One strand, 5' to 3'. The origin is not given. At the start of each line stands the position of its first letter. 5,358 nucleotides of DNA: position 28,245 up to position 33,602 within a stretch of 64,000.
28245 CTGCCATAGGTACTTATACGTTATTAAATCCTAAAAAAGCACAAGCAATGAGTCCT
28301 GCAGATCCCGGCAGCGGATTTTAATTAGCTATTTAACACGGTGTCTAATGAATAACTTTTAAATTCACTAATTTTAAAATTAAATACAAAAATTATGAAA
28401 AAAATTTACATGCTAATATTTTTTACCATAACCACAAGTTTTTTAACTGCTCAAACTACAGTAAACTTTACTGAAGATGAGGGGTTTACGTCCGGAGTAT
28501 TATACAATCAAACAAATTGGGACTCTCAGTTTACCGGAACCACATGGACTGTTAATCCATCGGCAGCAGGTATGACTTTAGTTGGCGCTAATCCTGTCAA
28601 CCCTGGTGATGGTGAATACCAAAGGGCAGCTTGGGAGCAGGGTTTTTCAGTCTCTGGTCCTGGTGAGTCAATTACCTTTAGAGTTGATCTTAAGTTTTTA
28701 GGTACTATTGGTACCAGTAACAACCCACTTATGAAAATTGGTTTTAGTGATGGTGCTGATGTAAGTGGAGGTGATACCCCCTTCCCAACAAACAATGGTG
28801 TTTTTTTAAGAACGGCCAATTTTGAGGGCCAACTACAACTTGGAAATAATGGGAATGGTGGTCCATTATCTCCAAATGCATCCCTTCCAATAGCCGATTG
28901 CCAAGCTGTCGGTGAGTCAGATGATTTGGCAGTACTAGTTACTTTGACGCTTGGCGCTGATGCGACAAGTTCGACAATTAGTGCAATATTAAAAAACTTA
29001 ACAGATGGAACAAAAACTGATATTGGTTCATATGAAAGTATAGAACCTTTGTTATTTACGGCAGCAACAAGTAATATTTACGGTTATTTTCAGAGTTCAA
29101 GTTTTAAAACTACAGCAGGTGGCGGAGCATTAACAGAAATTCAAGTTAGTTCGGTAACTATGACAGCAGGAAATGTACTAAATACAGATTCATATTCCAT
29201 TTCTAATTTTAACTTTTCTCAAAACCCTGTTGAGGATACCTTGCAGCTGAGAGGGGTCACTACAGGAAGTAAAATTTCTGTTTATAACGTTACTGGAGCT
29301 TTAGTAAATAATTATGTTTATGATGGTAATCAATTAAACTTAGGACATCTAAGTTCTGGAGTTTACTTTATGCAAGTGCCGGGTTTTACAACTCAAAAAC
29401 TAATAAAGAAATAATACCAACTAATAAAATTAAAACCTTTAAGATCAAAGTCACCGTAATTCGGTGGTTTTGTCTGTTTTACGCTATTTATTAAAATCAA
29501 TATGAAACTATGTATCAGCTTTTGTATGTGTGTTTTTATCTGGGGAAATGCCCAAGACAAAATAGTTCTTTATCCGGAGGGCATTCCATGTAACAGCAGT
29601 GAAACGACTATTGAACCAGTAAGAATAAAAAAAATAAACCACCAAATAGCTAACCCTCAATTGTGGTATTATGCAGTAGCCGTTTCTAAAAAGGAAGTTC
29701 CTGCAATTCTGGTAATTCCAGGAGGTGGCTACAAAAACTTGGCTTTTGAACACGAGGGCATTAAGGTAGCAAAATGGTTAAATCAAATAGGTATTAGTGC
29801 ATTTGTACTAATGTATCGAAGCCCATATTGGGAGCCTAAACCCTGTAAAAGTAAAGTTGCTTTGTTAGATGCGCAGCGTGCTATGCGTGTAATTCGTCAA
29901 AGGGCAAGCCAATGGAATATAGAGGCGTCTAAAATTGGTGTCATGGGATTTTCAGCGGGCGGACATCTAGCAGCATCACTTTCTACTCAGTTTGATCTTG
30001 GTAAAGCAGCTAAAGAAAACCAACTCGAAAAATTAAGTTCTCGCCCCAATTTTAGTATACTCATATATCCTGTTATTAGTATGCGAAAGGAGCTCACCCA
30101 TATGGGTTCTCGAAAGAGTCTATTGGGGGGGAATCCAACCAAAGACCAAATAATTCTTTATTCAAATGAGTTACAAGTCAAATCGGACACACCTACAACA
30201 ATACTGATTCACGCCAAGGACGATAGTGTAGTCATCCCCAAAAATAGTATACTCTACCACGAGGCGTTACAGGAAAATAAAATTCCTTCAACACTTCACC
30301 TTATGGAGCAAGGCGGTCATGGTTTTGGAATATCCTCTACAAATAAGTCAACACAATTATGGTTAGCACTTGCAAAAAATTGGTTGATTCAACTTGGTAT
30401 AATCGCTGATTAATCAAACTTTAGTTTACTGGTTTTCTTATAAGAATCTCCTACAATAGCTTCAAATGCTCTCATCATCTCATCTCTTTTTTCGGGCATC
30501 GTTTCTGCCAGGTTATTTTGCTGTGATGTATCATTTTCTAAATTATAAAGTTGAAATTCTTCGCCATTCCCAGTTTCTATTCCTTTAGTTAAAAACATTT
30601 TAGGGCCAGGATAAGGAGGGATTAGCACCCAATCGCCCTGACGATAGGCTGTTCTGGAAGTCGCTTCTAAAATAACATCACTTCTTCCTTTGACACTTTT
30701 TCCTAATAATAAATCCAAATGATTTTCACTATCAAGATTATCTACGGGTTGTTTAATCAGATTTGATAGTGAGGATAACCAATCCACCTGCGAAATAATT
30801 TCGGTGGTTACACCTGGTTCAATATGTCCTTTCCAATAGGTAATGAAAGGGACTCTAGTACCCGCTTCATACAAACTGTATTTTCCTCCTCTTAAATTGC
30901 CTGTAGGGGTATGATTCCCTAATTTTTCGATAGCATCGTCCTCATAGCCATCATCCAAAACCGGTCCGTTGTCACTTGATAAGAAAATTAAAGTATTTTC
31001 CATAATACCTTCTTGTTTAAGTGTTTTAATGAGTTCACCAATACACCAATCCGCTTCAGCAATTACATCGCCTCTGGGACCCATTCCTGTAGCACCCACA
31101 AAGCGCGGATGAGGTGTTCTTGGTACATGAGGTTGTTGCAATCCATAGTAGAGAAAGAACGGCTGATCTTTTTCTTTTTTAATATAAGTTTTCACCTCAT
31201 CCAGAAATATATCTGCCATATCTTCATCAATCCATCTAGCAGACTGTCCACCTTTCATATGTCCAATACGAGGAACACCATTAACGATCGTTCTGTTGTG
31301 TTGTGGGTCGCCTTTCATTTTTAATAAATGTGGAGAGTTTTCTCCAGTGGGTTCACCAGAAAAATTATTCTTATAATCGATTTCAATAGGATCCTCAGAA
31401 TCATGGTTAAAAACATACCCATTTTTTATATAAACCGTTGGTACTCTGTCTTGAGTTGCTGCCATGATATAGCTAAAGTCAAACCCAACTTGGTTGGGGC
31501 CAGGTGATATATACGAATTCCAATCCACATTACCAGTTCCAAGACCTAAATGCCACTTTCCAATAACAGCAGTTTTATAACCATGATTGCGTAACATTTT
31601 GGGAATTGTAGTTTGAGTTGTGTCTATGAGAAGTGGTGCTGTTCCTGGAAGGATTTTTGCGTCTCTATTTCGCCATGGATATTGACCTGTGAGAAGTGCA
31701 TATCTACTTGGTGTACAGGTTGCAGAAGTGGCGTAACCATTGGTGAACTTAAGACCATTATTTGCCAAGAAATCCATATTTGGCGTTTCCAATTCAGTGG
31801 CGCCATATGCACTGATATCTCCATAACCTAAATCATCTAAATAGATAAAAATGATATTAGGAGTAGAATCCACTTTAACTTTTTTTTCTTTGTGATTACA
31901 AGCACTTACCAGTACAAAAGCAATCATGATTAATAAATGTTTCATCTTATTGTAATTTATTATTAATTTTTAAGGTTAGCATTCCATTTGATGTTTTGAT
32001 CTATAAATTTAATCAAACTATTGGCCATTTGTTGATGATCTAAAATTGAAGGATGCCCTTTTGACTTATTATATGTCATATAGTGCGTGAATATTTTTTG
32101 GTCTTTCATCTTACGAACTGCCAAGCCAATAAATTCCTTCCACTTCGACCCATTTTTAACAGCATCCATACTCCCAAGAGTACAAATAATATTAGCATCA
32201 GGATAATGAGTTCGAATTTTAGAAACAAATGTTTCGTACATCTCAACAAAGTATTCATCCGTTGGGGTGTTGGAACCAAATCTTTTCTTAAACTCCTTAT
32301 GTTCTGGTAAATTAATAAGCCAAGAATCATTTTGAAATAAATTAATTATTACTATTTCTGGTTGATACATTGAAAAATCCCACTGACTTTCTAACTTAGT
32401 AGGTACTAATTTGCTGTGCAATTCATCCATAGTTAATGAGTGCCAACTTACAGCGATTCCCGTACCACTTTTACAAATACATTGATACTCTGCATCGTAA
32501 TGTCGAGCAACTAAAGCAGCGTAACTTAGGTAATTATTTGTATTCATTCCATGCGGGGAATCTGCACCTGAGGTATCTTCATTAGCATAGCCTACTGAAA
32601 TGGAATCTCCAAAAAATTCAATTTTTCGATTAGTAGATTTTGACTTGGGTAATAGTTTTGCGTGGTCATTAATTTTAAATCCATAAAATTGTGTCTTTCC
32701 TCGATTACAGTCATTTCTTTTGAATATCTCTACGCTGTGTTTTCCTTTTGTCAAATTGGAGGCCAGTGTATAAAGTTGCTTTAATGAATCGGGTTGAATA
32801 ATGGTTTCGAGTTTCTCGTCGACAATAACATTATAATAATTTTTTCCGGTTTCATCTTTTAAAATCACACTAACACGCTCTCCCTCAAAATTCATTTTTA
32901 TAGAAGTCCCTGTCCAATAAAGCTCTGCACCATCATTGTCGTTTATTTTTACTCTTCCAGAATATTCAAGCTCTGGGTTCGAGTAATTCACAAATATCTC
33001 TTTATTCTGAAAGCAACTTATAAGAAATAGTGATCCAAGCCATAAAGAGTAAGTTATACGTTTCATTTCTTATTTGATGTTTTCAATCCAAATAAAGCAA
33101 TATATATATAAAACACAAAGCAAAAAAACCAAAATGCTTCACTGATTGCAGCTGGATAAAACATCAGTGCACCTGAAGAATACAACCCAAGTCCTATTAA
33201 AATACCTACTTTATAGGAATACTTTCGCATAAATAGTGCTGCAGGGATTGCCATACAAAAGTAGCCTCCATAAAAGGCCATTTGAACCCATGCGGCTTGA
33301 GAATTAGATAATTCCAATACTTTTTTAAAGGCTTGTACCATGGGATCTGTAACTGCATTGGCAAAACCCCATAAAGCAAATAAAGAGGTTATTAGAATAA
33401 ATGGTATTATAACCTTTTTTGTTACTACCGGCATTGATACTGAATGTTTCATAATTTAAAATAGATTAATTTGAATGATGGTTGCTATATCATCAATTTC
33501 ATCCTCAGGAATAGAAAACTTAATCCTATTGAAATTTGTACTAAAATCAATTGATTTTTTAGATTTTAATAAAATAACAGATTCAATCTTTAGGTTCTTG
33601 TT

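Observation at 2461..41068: The whole 38.5-kb PUL is bracketed by a 50-bp direct repeat derived from the tRNA-Leu 3' flank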

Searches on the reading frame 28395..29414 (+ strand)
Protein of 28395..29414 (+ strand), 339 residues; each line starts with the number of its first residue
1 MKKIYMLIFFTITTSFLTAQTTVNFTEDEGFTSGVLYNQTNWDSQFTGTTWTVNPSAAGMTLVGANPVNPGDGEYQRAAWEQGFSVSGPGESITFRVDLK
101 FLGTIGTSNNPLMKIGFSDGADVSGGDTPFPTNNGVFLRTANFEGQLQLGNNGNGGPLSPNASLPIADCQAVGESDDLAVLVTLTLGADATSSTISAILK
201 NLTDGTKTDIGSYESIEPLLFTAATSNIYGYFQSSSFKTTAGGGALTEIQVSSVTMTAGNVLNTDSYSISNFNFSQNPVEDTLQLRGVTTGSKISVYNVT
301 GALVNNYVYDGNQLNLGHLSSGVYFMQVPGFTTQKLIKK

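Call 8: search_protein_families(library=pfam, proteins=[window:28395-29414:+])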
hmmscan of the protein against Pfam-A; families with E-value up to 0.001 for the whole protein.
window:28395-29414:+ (339 aa): 1 family
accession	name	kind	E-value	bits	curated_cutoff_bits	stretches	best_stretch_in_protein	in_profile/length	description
PF18962.6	Por_Secre_tail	-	8.5e-08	32.8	27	1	277-334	4-68/75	Secretion system C-terminal sorting domain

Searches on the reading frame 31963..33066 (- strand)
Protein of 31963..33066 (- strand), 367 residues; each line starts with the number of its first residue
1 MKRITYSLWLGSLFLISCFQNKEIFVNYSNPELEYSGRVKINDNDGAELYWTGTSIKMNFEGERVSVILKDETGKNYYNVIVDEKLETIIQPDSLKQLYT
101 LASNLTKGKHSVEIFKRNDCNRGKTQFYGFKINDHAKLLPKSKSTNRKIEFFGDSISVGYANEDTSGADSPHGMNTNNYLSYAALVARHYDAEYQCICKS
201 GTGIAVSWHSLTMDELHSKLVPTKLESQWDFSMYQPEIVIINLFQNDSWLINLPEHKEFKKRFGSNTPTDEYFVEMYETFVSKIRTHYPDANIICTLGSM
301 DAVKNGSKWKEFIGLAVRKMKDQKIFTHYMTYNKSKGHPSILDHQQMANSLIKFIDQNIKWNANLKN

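Call 8: search_protein_families(library=pfam, proteins=[window:31963-33066:-])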
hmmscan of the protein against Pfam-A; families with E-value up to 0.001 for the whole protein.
window:31963-33066:- (367 aa): 3 families
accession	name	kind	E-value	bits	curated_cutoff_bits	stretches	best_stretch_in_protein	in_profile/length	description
PF17996.7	CE2_N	-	2.5e-30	105.2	27.9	1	35-140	1-106/108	Carbohydrate esterase 2 N-terminal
PF13472.12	Lipase_GDSL_2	-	1.8e-07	32.2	32.9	1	151-306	1-117/178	GDSL-like Lipase/Acylhydrolase family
PF00657.28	Lipase_GDSL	-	2.4e-05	25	23.6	1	149-268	1-94/208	GDSL-like Lipase/Acylhydrolase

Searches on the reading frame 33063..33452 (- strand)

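Call 8: search_protein_families(library=pfam, proteins=[window:33063-33452:-])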
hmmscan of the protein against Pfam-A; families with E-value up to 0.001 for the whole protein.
window:33063-33452:- (129 aa): 1 family
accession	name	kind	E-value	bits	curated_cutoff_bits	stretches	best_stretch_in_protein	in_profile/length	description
PF07690.21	MFS_1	-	1.3e-05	24.7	33.4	1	26-114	6-91/347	Major Facilitator Superfamily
